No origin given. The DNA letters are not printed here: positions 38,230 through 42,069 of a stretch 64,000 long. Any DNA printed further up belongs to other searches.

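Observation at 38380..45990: NXR/pNar-like periplasmic type-II molybdoenzyme (alpha, beta, gamma, delta + membrane protein) with an Asp-containing FS0 motif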

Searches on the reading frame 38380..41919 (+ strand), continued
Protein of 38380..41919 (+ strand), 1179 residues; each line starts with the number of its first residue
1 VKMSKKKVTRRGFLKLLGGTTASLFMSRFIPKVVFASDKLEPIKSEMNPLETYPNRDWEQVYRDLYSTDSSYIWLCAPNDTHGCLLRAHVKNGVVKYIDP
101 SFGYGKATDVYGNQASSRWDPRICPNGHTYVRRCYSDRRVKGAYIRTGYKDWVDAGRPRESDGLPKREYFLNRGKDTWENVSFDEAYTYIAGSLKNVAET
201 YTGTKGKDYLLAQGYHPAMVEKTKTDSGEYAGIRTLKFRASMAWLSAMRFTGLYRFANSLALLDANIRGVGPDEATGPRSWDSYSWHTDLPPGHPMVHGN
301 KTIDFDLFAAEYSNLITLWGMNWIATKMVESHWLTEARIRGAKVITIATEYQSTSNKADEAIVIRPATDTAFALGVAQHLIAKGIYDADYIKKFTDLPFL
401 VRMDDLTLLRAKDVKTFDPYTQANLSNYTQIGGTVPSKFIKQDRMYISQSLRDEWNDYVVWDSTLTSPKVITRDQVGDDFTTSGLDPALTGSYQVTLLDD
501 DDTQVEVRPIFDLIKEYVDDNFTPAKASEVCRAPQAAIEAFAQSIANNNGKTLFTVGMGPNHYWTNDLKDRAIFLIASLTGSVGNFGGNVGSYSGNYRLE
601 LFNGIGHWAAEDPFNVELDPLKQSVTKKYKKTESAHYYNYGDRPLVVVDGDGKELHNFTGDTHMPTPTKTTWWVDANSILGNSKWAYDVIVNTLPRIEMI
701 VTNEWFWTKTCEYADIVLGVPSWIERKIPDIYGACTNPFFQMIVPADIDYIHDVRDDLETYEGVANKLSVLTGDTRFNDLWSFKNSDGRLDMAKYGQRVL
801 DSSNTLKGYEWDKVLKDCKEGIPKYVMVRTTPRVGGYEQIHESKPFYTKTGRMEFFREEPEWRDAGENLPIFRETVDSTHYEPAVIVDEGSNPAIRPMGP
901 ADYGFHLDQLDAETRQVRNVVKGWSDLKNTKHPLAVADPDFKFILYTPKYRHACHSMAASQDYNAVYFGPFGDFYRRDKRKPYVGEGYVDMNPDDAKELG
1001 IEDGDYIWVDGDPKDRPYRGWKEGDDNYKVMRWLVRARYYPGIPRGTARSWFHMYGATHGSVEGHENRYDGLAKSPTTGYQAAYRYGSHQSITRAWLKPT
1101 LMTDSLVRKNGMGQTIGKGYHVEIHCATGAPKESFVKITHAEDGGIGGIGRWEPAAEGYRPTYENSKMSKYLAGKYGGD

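Call 52: search_protein_families(library=ncbifam, proteins=[L004:8237-9718:-, L004:18070-19257:-, L004:7669-8118:-, L001:19977-21329:-, L001:21373-22140:-, L001:22137-23156:-], max_evalue=0.00001)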
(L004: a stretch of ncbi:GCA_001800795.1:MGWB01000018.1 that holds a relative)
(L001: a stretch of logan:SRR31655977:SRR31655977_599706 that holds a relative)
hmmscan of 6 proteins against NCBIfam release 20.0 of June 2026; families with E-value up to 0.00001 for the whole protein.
L004:8237-9718:- (493 aa): 4 families
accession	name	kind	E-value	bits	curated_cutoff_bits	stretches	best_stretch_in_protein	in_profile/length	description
TIGR02376.1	Cu_nitrite_red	equivalog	6.3e-94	314.9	296.3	1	191-490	8-320/326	copper-containing nitrite reductase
TIGR03388.1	ascorbase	equivalog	3.5e-06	26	614.8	0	282-326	481-522/542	L-ascorbate oxidase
NF008135.0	PRK10883.1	equivalog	5.9e-06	25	581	1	199-330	34-166/471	cell division protein FtsP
TIGR03389.1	laccase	equivalog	9.9e-06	24.6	558.9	0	282-328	476-520/539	laccase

L004:18070-19257:- (395 aa): 11 families
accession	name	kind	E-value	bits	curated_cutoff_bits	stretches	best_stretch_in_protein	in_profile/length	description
TIGR00880.1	2_A_01_02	superfamily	6.1e-13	49.1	131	2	259-390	8-139/141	multidrug resistance protein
NF007372.0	PRK09874.1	equivalog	6.2e-12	45.3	571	1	10-373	15-382/408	multidrug efflux MFS transporter MdtG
TIGR00895.1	2A0115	subfamily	1.6e-08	33.9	418.55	0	56-187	63-189/398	aromatic acid/H+ symport family MFS transporter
NF008586.0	PRK11551.1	equivalog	1.7e-08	33.9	410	0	241-343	42-144/406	3-(3-hydroxy-phenyl)propionate transporter MhpT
NF008270.1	PRK11043.1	equivalog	1.8e-08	33.9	430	1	51-282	45-272/382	purine nucleoside transporter PunC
NF012174.0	tet_MFS_A_B_C_D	equivalog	1.8e-08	33.6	475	0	58-134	253-327/382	Tet(A)/Tet(B)/Tet(C) family tetracycline efflux MFS transporter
TIGR00899.1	2A0120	subfamily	4.5e-08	32.6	522.3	1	56-386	41-371/375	sugar efflux transporter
TIGR00900.1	2A0121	subfamily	4.8e-07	29.5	319.6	0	210-344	206-342/364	H+ Antiporter protein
TIGR00893.1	2A0114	subfamily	3.7e-06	26.1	395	0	48-188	250-396/399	D-galactonate transporter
TIGR00881.1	2A0104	subfamily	6.4e-06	25.4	407.75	1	241-394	22-176/379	phosphoglycerate transporter protein PgtP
NF007792.0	PRK10489.1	equivalog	7e-06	25.3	324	1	27-282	35-292/419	enterobactin transporter EntS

L004:7669-8118:- (149 aa): 2 families
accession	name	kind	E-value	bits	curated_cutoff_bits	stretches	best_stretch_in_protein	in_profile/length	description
TIGR03652.1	FeS_repair_RIC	equivalog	8.5e-08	32.3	204.7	0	39-94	113-173/216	iron-sulfur cluster repair di-iron protein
NF008221.0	PRK10992.1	equivalog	8.7e-08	31.9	254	0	43-93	121-172/220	iron-sulfur cluster repair protein YtfE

L001:19977-21329:- (450 aa): 2 families
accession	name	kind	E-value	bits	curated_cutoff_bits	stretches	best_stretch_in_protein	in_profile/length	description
NF045798.1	DsrP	equivalog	8.1e-37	127.4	350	2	8-150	4-142/346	sulfate reduction electron transfer complex DsrMKJOP subunit DsrP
NF041784.1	mnquin_red_QrcD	equivalog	2.1e-17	63.5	570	1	224-407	216-400/408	menaquinone reductase integral membrane subunit QrcD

L001:21373-22140:- (255 aa): 30 families (the best 25 are shown)
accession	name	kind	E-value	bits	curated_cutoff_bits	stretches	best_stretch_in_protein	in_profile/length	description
NF045797.1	DsrO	equivalog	4.2e-61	206.4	200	1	1-252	1-234/235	sulfate reduction electron transfer complex DsrMKJOP subunit DsrO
NF041782.1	mnquin_red_QrcC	equivalog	1.2e-47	162.6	400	2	51-189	1-153/239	menaquinone reductase iron-sulfur cluster-binding subunit QrcC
NF011569.0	PRK14993.1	equivalog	5.5e-46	157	416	2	1-153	1-150/244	tetrathionate reductase subunit TtrB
TIGR03149.1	cyt_nit_nrfC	equivalog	1.5e-41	142.2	377.6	2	4-153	3-145/225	cytochrome c nitrite reductase Fe-S protein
NF041715.1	arsenate_red_ArrB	equivalog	2.3e-37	128.8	450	2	50-157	2-111/233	arsenate respiratory reductase iron-sulfur subunit ArrB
TIGR02951.1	DMSO_dmsB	equivalog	1.5e-33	116.1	214.1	1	51-215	2-155/161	DMSO/selenate family reductase complex B subunit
NF008134.0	PRK10882.1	equivalog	9.8e-29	100.4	263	1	100-157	110-168/329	hydrogenase 2 operon protein HybA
TIGR03478.1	DMSO_red_II_bet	subfamily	3.9e-27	95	480.7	1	97-153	125-182/321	DMSO reductase family type II enzyme, iron-sulfur subunit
NF045715.1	sulf_resp_HmcB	equivalog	2.5e-25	89.2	420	1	99-213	103-198/307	sulfate respiration complex iron-sulfur protein HmcB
NF042979.1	EthbenzDh_ebdB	equivalog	1.7e-24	86.4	740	1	97-154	147-205/354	ethylbenzene dehydrogenase subunit beta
NF038355.1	FDH3_beta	equivalog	1.8e-24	86.8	240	1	53-156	5-107/180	formate dehydrogenase FDH3 subunit beta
TIGR01660.1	narH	equivalog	4.1e-20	71.7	524.05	1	98-155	178-236/492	nitrate reductase subunit beta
NF009408.0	PRK12769.1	equivalog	3e-19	68.6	1003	1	54-209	6-143/659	formate-dependent uric acid utilization protein AegA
TIGR01582.1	FDH-beta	equivalog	4.5e-19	68.6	334.7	1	102-149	92-140/283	formate dehydrogenase subunit beta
NF007658.0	PRK10330.1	equivalog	8.8e-17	61.2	260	1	53-210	5-154/181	electron transport protein HydN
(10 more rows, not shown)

L001:22137-23156:- (339 aa): 1 family
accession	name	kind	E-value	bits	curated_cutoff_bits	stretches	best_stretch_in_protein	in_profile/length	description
NF041895.1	choice_anch_V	domain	5.6e-06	26.5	42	0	28-161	9-129/150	choice-of-anchor V domain-containing protein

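Call 78: search_protein_families(library=pfam, proteins=[L023:16539-18005:+, L023:15089-16597:+, L017:16746-18917:+, L018:16236-17744:-, L029:18177-18899:+, L029:16958-18262:+], max_evalue=0.001)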
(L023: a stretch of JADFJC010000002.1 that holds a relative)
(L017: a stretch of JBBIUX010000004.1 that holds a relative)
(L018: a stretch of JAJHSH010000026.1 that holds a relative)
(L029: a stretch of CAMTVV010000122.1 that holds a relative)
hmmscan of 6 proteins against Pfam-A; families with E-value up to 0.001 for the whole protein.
L023:16539-18005:+ (489 aa): 1 family
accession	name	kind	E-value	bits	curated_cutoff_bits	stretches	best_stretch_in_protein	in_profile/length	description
PF12801.12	Fer4_5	-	2.9e-05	24.4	22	0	175-210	3-38/48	4Fe-4S binding domain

L023:15089-16597:+ (503 aa): 3 families
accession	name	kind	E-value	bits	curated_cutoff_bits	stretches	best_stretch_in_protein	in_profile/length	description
PF09459.16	EB_dh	-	3.1e-24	86.7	33.3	1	98-306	2-236/236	Ethylbenzene dehydrogenase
PF00116.26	COX2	-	1.3e-09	38.4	22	1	385-456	42-113/120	Cytochrome C oxidase subunit II, periplasmic domain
PF13473.12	Cupredoxin_1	-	3.1e-05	24.4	27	1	374-457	20-99/104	Cupredoxin-like domain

L017:16746-18917:+ (724 aa): 3 families
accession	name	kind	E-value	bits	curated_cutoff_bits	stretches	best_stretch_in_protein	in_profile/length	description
PF18911.6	PKD_4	-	5.6e-15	55.6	27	1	217-304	2-83/85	PKD domain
PF00801.26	PKD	-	2.8e-13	50.1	23.5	1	224-301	3-78/80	PKD domain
PF22352.2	K319L-like_PKD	-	0.00082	19.8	27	1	233-304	11-84/84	K319L-like, PKD domain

L018:16236-17744:- (503 aa): 2 families
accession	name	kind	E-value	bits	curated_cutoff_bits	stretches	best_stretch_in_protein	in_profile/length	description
PF02775.26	TPP_enzyme_C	-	8.3e-11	42.3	21.9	1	379-472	27-117/151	Thiamine pyrophosphate enzyme, C-terminal TPP binding domain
PF02776.23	TPP_enzyme_N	-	1e-07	32.2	26.8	1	5-110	2-108/119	Thiamine pyrophosphate enzyme, N-terminal TPP binding domain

L029:18177-18899:+ (241 aa): 1 family
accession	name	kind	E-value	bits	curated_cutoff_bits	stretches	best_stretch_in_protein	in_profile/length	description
PF02361.21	CbiQ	-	1.9e-12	47.7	25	1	31-220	6-192/216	Cobalt transport protein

L029:16958-18262:+ (435 aa): 3 families
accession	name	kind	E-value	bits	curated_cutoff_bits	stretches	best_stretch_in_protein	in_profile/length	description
PF01520.23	Amidase_3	-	1.9e-49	168.5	27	1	170-391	1-173/174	N-acetylmuramoyl-L-alanine amidase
PF11741.13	AMIN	-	1.9e-18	66.9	20.5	1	58-154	1-100/101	AMIN domain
PF24837.1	AMIN-like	-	0.00049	20.6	27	0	116-156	89-128/129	AMIN-like domain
